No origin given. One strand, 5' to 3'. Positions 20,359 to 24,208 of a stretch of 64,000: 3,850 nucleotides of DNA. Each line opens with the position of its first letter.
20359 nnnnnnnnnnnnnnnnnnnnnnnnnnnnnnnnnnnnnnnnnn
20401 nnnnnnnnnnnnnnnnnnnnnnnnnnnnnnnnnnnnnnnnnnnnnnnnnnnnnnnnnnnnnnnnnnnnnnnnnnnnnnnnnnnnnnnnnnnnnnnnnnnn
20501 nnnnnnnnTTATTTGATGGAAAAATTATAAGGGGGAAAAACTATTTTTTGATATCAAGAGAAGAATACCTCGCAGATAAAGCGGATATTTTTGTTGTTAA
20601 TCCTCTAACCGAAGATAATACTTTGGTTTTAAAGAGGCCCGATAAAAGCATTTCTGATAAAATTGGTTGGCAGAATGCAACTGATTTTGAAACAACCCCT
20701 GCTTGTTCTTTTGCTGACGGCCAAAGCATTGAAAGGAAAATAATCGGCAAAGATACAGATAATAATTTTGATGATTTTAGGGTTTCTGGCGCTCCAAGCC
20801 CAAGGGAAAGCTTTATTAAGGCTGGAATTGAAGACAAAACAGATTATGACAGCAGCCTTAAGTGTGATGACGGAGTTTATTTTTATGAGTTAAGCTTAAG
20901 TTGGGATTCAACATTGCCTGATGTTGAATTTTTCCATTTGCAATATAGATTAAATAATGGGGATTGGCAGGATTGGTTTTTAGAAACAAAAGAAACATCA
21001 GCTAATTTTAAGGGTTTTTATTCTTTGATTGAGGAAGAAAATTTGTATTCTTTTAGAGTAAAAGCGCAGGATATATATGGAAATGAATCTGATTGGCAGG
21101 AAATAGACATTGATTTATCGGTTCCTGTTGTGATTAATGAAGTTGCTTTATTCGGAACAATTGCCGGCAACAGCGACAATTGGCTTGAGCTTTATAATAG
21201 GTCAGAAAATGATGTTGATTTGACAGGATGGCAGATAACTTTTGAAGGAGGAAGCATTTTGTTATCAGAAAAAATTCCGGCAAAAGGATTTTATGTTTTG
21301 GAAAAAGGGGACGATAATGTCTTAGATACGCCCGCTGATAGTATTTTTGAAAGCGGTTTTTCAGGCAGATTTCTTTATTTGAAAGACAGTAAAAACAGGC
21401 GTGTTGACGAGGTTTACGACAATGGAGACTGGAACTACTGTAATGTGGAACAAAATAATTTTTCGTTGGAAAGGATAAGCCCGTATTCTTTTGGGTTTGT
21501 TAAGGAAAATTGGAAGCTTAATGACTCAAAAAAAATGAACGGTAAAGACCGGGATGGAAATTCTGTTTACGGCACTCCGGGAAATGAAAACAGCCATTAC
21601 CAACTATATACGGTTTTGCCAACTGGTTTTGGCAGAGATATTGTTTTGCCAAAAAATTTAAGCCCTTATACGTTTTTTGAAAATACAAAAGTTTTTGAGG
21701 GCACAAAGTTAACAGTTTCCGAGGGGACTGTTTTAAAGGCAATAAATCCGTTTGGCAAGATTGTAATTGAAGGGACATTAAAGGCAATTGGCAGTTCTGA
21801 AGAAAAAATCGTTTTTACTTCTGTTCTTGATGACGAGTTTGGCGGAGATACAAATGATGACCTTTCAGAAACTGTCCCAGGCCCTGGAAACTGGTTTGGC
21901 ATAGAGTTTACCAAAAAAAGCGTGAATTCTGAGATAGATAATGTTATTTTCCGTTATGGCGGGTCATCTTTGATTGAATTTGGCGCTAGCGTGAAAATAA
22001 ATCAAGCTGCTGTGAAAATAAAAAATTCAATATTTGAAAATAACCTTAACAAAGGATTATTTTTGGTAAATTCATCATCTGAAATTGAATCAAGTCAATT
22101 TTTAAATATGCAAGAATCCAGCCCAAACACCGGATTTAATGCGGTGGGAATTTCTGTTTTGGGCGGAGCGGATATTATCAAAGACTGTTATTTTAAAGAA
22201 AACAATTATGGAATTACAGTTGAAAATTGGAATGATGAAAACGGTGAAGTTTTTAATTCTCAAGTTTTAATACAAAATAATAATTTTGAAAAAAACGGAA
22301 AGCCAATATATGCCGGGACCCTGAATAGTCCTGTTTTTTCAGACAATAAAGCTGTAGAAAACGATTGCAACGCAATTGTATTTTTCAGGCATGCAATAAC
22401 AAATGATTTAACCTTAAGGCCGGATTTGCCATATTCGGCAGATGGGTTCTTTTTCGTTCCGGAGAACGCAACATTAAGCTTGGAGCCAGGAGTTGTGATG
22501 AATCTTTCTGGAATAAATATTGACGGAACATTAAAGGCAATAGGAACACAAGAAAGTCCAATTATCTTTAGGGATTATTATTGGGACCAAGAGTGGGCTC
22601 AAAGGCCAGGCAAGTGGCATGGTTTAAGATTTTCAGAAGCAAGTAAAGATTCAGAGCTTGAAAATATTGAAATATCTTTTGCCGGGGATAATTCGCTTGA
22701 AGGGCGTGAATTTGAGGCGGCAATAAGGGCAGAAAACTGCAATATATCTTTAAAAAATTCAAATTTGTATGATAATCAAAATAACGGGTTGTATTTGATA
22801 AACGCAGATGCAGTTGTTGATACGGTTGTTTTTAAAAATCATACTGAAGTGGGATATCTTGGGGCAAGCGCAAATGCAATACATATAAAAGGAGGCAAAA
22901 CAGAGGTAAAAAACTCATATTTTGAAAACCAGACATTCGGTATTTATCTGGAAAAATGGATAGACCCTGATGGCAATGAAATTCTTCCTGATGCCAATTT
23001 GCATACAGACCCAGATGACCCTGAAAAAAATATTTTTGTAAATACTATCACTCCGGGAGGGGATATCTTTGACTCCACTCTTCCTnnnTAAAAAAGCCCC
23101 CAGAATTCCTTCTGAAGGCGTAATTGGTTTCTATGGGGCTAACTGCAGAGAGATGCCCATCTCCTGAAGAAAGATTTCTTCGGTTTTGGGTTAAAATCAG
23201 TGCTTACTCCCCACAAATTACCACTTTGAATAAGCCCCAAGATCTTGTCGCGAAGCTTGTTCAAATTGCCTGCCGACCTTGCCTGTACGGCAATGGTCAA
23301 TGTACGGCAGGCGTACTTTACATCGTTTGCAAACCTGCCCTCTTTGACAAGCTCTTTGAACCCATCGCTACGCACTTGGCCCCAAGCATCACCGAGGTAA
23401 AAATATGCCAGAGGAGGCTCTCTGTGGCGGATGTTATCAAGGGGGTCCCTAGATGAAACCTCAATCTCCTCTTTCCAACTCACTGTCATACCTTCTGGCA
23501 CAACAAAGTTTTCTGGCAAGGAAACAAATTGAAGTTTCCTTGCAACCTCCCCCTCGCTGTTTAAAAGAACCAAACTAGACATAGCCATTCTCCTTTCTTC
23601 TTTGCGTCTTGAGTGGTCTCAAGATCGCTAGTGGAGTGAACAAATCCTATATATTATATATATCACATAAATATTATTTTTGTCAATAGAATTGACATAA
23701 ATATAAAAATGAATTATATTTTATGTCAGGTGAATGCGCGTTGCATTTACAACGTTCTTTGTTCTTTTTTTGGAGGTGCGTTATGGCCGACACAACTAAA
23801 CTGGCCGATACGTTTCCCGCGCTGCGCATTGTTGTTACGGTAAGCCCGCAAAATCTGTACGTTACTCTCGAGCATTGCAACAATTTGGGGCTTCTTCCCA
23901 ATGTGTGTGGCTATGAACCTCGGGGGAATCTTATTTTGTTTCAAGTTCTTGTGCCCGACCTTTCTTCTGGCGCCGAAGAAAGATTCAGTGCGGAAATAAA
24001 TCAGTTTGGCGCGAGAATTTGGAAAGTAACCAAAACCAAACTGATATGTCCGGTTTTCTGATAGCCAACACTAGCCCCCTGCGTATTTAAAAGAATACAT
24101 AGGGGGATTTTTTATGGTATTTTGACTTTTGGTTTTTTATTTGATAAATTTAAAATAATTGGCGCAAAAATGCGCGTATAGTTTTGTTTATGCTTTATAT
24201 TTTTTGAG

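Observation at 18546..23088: About 1500-aa secreted lipase-LTD-beta-helix surface protein split by a +1 frameshift inside a lamin-tail domain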

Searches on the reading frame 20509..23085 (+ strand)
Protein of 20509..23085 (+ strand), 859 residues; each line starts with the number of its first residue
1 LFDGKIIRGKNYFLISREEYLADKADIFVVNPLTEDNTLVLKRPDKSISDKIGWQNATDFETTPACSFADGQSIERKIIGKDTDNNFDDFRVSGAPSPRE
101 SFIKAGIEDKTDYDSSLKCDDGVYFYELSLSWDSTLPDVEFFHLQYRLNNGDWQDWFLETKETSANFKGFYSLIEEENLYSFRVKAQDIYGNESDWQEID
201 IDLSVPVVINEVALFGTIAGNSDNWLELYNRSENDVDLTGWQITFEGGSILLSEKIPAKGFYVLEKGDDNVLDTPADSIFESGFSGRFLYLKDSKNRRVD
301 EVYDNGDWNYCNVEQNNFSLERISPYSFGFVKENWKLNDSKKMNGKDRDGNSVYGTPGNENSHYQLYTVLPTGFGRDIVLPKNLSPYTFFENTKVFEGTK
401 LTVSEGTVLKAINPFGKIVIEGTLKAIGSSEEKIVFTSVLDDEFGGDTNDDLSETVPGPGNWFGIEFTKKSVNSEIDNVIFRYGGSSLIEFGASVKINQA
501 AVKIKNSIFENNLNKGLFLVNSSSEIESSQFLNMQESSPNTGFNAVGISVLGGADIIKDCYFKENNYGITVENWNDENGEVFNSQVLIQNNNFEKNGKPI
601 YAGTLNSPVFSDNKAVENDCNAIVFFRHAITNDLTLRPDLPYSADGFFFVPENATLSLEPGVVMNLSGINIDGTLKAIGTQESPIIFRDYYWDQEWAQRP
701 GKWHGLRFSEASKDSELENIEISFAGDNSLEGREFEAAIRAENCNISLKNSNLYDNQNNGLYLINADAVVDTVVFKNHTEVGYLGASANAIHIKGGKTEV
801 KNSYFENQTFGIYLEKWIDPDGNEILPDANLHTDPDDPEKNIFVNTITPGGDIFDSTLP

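Call 3: search_protein_families(library=pfam, proteins=[window:20509-23085:+], max_evalue=0.01)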
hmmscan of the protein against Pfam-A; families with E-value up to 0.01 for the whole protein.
window:20509-23085:+ (859 aa): 2 families
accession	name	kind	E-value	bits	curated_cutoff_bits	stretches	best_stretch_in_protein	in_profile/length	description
PF13229.12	Beta_helix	-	6.1e-15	55.6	25.9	3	739-815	3-75/158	Right handed beta helix region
PF00932.25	LTD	-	3.2e-10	40.8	34.3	1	206-302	7-105/109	Lamin Tail Domain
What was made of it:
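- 21124..21414 (+): Lamin-tail domain 3 (LTD3), intact. Pfam PF00932, 40.8 bits against a cut-off of 34.3, at residues 206-302 of the 20509-frame product (call 3).
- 21640..23085 (+): Two tandem right-handed beta-helix modules, each about 245 residues. Pfam PF13229, 55.6 bits, 3 stretches, best stretch at 22723-22953 (call 3).
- On Pfam LTD (PF00932): The ORF2 product scores 40.8 bits, with LTD3 as its single stretch at HMM positions 7-105 (call 3).
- On Pfam Beta_helix (PF13229): 55.6 bits in 3 stretches (call 3).
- Checked: Pfam finds LTD in both ORFs and Beta_helix in ORF2 (call 3).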

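Call 61: search_protein_families(library=ncbifam, proteins=[window:20515-23085:+], max_evalue=0.01)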
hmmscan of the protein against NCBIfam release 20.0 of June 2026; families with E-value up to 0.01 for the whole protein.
window:20515-23085:+ (857 aa): 0 families

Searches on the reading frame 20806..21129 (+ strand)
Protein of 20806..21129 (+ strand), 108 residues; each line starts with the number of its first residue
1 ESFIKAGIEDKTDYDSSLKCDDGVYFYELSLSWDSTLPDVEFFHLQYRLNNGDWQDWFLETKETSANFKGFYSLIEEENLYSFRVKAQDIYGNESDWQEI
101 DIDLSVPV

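Call 19: search_protein_families(library=pfam, proteins=[window:20806-21129:+], max_evalue=10)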
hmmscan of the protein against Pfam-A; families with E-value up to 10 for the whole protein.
seq(108 aa): 4 families
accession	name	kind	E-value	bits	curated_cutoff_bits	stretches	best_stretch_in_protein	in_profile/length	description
PF25059.1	FN3_DSCAM-DSCAML_C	-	0.043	14.6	39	1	32-94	12-71/89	DSCAM/DSCAML C-terminal Fn3-like domain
PF00041.27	fn3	-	0.079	13.6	25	1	28-94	15-75/84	Fibronectin type III domain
PF24820.1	Diguanyl_cycl_sensor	-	0.19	12.2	28.1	1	48-106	35-93/109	Diguanylate cyclase-like sensor domain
PF10336.14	DUF2420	-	0.2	12.1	23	1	55-91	28-64/108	Protein of unknown function (DUF2420)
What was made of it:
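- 20806..21123 (+): Fn3-like beta-sandwich spacer. Only sub-threshold Pfam fn3 and FN3_DSCAM hits (E 0.04-0.08; call 19).
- On Fibronectin type III (PF00041): 13.6 bits, E 0.079 (call 19).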

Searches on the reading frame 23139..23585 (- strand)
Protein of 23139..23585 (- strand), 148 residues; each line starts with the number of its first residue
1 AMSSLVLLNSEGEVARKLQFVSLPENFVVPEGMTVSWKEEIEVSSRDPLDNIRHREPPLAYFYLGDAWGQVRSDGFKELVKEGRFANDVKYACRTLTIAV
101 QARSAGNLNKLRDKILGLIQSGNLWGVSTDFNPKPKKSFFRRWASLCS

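Call 33: search_protein_families(library=pfam, proteins=[window:23139-23585:-], max_evalue=0.1)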
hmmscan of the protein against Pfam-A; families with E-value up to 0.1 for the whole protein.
window:23139-23585:- (148 aa): 0 families

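Call 47: search_protein_families(library=padloc, proteins=[window:23139-23585:-], max_evalue=0.1)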
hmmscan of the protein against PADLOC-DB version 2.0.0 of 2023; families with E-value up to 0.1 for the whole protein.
window:23139-23585:- (148 aa): 1 family
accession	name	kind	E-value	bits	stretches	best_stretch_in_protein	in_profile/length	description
PDLC01222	typeIV_Cas11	-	0.032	12.7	1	89-125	8-44/94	CAS-IV-C; effector_SS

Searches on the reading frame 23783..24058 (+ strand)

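Call 46: search_protein_families(library=pfam, proteins=[window:23783-24058:+], max_evalue=1)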
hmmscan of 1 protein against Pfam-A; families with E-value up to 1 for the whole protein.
window:23783-24058:+ (92 aa): 1 family
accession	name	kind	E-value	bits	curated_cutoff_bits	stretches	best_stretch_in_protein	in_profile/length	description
PF07939.16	DUF1685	-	0.25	11.6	21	1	5-23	27-45/60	Protein of unknown function (DUF1685)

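Call 47: search_protein_families(library=padloc, proteins=[window:23783-24058:+], max_evalue=0.1)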
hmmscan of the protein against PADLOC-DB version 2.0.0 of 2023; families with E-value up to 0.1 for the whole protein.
window:23783-24058:+ (92 aa): 0 families
